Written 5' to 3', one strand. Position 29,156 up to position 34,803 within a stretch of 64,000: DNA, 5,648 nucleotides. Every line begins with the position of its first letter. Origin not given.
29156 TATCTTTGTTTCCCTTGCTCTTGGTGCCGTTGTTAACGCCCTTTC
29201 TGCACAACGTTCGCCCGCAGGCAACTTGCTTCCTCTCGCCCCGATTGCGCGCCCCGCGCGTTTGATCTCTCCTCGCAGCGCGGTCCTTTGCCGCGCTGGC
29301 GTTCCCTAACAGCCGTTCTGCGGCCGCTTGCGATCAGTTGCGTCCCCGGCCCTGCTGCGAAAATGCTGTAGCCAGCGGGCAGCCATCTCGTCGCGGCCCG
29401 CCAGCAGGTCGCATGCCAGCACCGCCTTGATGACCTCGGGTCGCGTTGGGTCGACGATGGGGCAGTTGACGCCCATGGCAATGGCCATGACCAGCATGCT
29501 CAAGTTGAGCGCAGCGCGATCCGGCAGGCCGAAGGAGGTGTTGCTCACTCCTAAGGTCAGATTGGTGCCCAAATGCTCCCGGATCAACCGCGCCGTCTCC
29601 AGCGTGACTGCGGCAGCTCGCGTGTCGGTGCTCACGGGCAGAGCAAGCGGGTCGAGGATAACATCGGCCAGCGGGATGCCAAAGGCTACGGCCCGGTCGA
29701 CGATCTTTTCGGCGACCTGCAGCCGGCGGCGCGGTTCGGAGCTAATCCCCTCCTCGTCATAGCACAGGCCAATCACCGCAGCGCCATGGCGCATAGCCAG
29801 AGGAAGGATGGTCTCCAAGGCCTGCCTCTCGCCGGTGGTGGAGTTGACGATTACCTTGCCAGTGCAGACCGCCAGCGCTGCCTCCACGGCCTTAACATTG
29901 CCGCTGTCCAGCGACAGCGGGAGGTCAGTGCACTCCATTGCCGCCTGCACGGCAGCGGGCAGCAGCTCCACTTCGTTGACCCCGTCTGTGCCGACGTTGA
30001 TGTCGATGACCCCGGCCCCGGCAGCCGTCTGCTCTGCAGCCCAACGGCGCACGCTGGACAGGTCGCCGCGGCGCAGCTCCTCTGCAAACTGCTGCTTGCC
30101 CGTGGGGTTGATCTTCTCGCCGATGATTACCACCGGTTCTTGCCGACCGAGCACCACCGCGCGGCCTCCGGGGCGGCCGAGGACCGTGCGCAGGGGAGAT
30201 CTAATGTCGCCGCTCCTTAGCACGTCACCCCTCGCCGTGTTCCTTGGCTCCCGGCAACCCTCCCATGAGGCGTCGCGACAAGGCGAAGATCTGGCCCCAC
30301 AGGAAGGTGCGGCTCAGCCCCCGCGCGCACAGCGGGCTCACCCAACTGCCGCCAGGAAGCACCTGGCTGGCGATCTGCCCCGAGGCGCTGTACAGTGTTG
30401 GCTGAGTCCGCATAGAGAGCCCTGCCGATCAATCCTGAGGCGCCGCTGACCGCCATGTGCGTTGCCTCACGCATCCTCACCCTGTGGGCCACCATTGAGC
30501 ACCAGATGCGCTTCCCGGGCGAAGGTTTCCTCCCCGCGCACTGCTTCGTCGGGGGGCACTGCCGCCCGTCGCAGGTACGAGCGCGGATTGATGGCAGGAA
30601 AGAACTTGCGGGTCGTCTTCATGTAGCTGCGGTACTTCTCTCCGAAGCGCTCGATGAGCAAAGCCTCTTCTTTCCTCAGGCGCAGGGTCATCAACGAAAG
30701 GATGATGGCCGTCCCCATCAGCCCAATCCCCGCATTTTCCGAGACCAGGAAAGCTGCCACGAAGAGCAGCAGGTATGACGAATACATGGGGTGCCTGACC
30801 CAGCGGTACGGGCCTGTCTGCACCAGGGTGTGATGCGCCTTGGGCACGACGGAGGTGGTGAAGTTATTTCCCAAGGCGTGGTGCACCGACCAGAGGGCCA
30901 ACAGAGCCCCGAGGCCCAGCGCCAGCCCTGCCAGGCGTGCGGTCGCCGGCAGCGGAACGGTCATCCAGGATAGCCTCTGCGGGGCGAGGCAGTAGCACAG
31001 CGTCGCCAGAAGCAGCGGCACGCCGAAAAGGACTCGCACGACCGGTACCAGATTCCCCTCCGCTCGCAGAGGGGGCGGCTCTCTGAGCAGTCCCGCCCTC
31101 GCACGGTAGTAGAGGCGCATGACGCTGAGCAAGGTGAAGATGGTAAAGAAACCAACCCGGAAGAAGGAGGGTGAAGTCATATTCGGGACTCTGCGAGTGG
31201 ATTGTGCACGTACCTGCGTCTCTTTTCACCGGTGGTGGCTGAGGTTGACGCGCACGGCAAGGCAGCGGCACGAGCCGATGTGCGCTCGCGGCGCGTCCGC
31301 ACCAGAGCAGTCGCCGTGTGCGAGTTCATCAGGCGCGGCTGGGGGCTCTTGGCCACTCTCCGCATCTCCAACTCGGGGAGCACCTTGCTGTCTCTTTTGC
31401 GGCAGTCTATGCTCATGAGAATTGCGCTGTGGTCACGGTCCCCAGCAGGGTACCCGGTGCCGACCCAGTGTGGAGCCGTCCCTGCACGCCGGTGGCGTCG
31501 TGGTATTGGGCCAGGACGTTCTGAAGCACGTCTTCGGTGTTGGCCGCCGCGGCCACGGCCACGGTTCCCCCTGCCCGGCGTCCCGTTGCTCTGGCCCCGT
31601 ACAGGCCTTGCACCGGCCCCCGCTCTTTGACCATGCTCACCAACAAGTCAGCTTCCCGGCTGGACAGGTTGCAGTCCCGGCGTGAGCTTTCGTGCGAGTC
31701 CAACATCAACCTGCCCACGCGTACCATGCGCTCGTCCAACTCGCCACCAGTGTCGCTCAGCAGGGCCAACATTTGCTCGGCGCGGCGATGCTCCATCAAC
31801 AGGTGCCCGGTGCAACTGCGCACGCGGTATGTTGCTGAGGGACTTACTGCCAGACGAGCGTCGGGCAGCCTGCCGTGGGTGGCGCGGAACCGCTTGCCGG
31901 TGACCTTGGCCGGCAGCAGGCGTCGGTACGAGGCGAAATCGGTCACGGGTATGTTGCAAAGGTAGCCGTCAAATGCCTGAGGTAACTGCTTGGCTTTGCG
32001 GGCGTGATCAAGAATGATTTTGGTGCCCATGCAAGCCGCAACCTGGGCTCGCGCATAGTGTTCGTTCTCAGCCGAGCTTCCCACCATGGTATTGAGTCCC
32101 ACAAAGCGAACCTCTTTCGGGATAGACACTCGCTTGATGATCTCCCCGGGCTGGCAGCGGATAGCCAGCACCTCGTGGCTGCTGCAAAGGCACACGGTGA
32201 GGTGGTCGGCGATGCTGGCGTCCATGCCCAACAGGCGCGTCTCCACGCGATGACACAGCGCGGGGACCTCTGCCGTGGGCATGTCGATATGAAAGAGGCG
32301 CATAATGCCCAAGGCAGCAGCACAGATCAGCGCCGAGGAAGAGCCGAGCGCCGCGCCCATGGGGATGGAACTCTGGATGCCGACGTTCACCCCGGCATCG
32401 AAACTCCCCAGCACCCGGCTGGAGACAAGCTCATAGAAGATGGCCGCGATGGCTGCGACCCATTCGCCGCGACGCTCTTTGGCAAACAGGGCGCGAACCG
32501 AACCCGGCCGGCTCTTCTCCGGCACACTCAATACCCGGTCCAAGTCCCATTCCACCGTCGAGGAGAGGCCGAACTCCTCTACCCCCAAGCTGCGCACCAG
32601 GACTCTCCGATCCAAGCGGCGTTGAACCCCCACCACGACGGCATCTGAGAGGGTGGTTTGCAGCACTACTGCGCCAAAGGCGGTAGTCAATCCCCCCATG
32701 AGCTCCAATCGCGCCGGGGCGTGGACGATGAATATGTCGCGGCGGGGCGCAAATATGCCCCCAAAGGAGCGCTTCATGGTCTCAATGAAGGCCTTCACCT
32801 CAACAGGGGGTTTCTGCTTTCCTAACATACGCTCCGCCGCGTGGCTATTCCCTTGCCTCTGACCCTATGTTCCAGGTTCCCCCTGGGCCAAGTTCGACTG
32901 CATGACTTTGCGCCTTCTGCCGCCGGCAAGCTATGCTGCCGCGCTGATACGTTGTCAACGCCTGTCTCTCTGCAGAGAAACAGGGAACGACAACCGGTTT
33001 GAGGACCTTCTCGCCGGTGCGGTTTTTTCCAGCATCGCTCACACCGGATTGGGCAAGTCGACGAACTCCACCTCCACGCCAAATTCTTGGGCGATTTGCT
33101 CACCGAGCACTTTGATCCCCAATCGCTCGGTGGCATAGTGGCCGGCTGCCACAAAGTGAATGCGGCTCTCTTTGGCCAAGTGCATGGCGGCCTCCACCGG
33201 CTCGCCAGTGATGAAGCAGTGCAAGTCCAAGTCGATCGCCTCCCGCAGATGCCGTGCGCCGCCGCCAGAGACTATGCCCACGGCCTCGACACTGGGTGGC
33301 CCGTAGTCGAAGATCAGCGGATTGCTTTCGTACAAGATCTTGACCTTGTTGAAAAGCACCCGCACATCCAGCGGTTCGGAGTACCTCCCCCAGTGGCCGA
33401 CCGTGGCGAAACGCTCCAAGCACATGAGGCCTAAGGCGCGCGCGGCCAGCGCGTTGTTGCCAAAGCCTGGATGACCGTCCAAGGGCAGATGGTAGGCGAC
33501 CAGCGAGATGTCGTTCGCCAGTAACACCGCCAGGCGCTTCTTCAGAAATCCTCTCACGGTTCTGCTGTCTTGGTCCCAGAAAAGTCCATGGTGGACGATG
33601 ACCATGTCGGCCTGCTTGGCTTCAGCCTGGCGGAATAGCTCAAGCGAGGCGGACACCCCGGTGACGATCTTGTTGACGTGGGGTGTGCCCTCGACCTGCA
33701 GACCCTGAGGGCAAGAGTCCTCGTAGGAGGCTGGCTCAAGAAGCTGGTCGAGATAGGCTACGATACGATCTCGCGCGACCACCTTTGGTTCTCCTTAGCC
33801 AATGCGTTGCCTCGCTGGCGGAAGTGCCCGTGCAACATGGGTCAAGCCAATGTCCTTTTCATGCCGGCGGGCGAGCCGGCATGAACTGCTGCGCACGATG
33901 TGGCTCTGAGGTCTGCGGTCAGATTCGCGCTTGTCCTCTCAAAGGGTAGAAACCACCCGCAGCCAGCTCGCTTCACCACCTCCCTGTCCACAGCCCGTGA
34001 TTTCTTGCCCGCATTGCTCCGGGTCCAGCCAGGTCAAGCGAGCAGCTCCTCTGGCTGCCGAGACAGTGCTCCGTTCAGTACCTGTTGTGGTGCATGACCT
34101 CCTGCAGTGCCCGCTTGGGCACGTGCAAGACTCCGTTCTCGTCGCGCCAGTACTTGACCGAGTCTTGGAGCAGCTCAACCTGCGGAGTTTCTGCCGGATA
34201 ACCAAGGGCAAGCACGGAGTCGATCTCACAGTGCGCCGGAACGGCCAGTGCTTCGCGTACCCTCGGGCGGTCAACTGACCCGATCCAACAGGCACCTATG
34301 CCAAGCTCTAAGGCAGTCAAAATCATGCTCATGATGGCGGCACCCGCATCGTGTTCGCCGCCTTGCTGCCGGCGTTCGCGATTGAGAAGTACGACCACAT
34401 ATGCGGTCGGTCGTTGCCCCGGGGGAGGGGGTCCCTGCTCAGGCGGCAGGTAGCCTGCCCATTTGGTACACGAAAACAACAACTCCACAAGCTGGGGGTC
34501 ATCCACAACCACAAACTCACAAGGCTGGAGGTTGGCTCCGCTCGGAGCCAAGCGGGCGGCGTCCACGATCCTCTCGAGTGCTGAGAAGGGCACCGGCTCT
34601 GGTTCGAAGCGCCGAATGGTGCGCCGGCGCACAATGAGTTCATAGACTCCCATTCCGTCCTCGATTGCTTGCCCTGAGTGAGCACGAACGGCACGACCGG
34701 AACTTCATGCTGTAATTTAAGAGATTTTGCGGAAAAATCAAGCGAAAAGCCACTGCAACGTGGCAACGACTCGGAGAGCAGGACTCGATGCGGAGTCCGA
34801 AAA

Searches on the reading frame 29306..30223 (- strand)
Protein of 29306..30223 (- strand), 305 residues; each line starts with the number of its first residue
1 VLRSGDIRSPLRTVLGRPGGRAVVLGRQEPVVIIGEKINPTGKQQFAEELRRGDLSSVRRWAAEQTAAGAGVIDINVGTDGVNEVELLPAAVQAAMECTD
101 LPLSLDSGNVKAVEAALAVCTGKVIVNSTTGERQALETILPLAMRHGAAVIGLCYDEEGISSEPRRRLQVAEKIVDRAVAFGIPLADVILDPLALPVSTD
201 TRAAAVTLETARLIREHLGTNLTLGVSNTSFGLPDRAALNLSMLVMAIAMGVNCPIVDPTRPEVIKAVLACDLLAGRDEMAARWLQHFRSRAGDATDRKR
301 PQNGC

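Call 41: search_protein_families(library=pfam, proteins=[window:29306-30223:-], max_evalue=0.001)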
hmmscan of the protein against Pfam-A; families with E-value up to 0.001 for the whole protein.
window:29306-30223:- (305 aa): 1 family
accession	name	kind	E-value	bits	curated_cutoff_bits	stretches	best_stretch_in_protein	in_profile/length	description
PF00809.28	Pterin_bind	-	5.4e-23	82.3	25.5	1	36-257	2-243/244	Pterin binding enzyme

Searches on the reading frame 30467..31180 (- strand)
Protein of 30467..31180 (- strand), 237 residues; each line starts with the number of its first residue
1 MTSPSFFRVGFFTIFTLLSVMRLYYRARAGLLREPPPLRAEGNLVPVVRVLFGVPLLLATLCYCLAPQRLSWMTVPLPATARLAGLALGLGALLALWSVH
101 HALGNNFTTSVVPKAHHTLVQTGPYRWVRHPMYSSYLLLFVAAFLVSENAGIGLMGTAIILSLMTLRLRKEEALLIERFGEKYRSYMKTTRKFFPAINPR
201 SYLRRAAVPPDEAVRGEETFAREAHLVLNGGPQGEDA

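Call 41: search_protein_families(library=pfam, proteins=[window:30467-31180:-], max_evalue=0.001)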
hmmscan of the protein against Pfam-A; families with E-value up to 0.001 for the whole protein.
window:30467-31180:- (237 aa): 3 families
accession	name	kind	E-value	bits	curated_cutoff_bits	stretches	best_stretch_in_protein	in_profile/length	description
PF04140.19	ICMT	-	9e-15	55.3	24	1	93-176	9-94/95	Isoprenylcysteine carboxyl methyltransferase (ICMT) family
PF04191.18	PEMT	-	5.6e-12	46.5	25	1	83-181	4-104/105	Phospholipid methyltransferase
PF06966.17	DUF1295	-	0.00022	21.3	20.4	1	113-190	149-235/235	Protein of unknown function (DUF1295)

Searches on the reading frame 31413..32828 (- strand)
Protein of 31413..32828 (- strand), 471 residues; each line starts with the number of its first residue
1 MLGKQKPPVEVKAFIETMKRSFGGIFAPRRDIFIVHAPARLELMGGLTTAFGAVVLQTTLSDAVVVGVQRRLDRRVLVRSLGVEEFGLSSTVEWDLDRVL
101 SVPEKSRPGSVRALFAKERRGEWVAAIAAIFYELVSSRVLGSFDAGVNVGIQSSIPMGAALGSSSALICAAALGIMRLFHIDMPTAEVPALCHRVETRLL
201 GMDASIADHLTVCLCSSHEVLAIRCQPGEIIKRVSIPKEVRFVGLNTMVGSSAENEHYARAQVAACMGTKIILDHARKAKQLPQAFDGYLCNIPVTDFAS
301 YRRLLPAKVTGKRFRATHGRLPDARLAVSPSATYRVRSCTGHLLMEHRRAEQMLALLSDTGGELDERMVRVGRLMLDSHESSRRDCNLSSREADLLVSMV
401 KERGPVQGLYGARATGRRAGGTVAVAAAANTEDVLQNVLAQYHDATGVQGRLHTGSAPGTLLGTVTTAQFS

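Call 40: find_encoding_contigs(protein=window:31413-32828:-, flank=10000, max_places=3)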
Protein window:31413-32828:- (471 aa): no gene with exactly this product is on record in the collection.

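Call 41: search_protein_families(library=pfam, proteins=[window:31413-32828:-], max_evalue=0.001)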
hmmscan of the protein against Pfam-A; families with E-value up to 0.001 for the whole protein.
window:31413-32828:- (471 aa): 1 family
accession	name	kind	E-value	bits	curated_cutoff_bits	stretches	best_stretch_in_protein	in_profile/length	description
PF00288.32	GHMP_kinases_N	-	2.1e-11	44.3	22.3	1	141-210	15-81/87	GHMP kinases N terminal domain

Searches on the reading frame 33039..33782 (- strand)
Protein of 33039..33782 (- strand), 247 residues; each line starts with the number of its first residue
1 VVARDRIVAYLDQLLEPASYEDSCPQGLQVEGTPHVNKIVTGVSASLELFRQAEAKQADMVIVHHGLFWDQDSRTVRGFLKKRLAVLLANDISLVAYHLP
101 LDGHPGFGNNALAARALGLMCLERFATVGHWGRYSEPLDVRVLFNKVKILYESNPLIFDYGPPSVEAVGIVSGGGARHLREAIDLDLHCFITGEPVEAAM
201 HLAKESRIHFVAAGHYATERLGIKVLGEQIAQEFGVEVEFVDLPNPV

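Call 41: search_protein_families(library=pfam, proteins=[window:33039-33782:-], max_evalue=0.001)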
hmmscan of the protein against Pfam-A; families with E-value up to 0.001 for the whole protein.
window:33039-33782:- (247 aa): 1 family
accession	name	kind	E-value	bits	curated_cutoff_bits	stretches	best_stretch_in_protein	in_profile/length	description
PF01784.24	DUF34_NIF3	-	1.1e-55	189.5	23.4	1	4-245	3-255/256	Duf34/NIF3 (NGG1p interacting factor 3)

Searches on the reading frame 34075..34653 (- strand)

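Call 41: search_protein_families(library=pfam, proteins=[window:34075-34653:-], max_evalue=0.001)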
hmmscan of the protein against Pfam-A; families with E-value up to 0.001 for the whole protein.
window:34075-34653:- (192 aa): 2 families
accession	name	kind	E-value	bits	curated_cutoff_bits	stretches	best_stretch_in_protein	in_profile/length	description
PF00881.29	Nitroreductase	-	1.7e-27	97.1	23.5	2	7-56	1-50/167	Nitroreductase family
PF14512.11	TM1586_NiRdase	-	1.2e-11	45.1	27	1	97-156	78-136/215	Putative TM nitroreductase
